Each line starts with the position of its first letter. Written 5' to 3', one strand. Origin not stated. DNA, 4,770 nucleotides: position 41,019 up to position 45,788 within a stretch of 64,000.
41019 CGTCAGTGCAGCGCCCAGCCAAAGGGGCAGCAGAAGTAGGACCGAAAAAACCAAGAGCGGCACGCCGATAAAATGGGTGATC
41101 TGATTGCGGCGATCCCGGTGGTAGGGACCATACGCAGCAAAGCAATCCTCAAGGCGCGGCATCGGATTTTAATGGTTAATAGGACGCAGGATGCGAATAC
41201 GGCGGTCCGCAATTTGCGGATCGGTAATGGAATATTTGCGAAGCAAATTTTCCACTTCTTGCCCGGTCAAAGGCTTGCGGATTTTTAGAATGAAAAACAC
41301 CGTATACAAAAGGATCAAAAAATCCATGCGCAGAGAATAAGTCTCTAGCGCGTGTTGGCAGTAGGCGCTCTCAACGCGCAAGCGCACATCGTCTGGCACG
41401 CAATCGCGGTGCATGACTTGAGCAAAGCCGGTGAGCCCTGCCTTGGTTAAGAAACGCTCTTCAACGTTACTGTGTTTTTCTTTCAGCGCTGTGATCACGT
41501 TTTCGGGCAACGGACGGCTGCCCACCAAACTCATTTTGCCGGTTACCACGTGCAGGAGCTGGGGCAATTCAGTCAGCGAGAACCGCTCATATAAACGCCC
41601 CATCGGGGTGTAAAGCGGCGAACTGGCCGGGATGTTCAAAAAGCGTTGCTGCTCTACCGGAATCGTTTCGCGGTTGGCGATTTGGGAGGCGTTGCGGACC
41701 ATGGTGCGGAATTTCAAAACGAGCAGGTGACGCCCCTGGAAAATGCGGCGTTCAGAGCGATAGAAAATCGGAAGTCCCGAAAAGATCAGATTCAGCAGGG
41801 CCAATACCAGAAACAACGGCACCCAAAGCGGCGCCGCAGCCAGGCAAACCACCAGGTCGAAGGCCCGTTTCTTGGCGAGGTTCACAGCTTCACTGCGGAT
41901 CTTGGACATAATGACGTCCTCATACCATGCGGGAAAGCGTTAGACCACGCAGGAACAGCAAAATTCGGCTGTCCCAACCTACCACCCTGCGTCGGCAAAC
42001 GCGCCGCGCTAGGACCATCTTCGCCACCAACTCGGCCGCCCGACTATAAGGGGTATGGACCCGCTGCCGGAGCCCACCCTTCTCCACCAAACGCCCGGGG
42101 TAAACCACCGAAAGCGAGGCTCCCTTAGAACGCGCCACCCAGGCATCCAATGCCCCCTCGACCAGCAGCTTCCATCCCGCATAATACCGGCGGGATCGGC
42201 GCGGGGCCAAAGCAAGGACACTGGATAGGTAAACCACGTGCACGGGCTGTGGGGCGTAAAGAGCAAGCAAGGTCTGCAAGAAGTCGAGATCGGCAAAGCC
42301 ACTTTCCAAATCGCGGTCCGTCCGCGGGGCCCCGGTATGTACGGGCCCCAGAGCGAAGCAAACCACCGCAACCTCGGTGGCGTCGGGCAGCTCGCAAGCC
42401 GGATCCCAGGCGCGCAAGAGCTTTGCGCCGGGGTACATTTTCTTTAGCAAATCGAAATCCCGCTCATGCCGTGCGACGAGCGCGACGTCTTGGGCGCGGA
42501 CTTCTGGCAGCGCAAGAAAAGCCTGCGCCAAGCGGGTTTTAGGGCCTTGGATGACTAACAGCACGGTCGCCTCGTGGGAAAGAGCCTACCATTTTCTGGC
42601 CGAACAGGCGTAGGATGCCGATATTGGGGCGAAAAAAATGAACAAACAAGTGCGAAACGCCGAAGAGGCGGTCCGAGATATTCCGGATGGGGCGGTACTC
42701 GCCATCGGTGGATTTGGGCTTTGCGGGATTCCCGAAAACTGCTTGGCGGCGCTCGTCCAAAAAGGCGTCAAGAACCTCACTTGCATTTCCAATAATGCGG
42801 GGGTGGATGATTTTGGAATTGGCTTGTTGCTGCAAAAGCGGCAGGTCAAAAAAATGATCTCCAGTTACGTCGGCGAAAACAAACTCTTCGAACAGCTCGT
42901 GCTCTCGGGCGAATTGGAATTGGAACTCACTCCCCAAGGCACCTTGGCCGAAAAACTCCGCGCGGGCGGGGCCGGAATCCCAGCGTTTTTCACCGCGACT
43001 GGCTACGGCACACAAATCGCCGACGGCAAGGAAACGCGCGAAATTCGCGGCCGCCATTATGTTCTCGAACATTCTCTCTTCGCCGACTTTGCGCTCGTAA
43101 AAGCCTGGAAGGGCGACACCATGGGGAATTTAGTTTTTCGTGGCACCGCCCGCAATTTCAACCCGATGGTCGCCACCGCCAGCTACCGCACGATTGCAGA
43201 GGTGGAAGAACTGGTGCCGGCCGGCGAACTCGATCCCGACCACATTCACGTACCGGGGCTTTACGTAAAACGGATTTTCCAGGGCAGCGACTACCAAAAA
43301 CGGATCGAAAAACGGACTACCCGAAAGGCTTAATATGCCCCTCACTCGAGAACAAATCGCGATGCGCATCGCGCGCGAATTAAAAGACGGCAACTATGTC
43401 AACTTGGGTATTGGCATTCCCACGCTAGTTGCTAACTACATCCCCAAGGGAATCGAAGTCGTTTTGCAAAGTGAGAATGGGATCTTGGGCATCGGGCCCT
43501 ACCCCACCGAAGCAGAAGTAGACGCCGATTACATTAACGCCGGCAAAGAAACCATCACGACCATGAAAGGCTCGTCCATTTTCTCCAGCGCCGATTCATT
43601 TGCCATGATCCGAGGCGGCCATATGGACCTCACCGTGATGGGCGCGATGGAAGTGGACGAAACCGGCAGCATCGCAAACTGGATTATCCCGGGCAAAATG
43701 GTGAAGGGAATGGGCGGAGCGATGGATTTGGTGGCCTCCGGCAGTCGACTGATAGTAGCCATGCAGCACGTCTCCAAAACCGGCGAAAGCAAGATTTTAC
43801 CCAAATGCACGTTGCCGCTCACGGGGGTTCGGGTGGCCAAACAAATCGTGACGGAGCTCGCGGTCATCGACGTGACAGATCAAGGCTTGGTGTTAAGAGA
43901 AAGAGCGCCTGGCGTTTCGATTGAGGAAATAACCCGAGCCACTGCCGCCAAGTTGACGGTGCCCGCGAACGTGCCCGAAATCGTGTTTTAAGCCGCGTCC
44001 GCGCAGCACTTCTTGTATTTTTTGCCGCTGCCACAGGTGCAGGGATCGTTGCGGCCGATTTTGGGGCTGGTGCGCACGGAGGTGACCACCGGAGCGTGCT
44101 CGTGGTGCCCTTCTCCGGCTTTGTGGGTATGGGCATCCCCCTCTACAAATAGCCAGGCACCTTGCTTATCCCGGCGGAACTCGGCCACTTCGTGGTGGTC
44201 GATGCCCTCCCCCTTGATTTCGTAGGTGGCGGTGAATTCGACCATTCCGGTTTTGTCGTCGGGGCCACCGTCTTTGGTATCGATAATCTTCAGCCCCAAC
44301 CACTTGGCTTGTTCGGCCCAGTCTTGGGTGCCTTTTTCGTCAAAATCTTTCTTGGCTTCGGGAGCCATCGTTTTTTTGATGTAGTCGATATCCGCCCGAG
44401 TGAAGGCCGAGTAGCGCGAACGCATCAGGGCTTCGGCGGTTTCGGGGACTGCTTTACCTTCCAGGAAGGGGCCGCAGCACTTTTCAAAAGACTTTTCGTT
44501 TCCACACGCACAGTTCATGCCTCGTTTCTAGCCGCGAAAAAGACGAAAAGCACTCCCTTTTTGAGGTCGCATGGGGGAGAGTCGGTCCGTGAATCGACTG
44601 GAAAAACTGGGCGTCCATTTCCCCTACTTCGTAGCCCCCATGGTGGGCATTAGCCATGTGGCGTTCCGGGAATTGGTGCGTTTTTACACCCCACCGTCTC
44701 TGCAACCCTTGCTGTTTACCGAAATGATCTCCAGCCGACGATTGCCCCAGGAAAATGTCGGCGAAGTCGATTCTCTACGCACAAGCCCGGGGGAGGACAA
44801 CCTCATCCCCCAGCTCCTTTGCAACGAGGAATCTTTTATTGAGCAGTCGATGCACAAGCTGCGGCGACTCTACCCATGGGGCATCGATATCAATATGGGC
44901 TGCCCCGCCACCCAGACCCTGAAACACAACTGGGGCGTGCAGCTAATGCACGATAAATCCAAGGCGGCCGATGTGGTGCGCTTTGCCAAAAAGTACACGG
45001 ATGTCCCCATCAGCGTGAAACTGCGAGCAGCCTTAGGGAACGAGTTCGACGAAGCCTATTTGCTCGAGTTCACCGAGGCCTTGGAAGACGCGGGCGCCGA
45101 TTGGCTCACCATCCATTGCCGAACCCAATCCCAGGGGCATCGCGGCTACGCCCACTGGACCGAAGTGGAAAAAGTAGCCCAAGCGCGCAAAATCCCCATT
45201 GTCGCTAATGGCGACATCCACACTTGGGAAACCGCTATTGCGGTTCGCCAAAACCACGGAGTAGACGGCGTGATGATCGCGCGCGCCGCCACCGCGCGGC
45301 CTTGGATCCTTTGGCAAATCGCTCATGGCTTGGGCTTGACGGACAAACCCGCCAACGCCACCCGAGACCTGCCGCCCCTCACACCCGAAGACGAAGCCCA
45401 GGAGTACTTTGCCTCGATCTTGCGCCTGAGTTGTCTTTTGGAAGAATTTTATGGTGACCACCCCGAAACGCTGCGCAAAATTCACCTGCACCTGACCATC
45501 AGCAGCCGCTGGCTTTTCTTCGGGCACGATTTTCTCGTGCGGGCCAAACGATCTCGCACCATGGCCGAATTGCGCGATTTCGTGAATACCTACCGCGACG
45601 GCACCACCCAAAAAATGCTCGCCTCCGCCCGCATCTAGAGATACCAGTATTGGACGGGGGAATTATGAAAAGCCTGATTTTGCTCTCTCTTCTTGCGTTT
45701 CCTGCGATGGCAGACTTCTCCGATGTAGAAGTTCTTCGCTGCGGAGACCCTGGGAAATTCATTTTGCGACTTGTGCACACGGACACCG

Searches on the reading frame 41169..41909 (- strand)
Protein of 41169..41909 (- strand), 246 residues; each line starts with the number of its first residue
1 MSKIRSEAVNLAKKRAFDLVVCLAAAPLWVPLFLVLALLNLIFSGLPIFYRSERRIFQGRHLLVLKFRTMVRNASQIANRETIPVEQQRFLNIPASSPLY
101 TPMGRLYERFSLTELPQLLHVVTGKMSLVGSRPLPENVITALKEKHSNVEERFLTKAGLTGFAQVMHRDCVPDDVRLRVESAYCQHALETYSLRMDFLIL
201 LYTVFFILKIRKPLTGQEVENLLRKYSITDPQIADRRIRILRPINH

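Call 93: search_protein_families(library=pfam, proteins=[window:41169-41909:-], max_evalue=0.00001)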
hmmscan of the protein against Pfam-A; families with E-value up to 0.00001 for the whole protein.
window:41169-41909:- (246 aa): 1 family
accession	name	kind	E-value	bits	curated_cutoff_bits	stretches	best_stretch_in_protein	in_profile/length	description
PF02397.22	Bac_transf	-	5.2e-37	127.6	27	1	14-208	1-178/179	Bacterial sugar transferase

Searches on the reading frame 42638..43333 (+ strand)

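Call 93: search_protein_families(library=pfam, proteins=[window:42638-43333:+], max_evalue=0.00001)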
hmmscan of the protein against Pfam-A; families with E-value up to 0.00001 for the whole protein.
window:42638-43333:+ (231 aa): 1 family
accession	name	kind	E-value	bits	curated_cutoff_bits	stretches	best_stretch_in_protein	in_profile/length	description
PF01144.29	CoA_trans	-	4.1e-77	258.9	23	1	7-215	3-216/217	Coenzyme A transferase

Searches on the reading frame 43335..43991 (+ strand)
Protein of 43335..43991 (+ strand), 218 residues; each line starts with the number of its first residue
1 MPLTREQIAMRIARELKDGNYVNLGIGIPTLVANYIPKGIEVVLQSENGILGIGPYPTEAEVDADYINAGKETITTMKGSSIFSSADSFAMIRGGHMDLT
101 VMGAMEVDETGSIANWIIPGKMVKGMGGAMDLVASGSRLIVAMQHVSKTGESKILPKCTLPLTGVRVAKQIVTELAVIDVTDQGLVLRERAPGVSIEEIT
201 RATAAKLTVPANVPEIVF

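Call 93: search_protein_families(library=pfam, proteins=[window:43335-43991:+], max_evalue=0.00001)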
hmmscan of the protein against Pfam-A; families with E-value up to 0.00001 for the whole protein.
window:43335-43991:+ (218 aa): 2 families
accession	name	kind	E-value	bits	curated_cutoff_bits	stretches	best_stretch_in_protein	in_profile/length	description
PF01144.29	CoA_trans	-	4.1e-49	167.4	23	1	6-201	2-216/217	Coenzyme A transferase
PF13336.12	AcetylCoA_hyd_C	-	1e-06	29.2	23.7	1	99-190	36-134/154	Acetyl-CoA hydrolase/transferase C-terminal domain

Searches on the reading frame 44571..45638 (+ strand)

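Call 93: search_protein_families(library=pfam, proteins=[window:44571-45638:+], max_evalue=0.00001)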
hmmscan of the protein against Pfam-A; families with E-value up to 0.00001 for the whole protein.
window:44571-45638:+ (355 aa): 1 family
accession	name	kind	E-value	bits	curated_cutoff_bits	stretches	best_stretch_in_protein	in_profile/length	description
PF01207.24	Dus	-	3.3e-53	181.2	20.4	1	21-249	2-226/311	Dihydrouridine synthase (Dus)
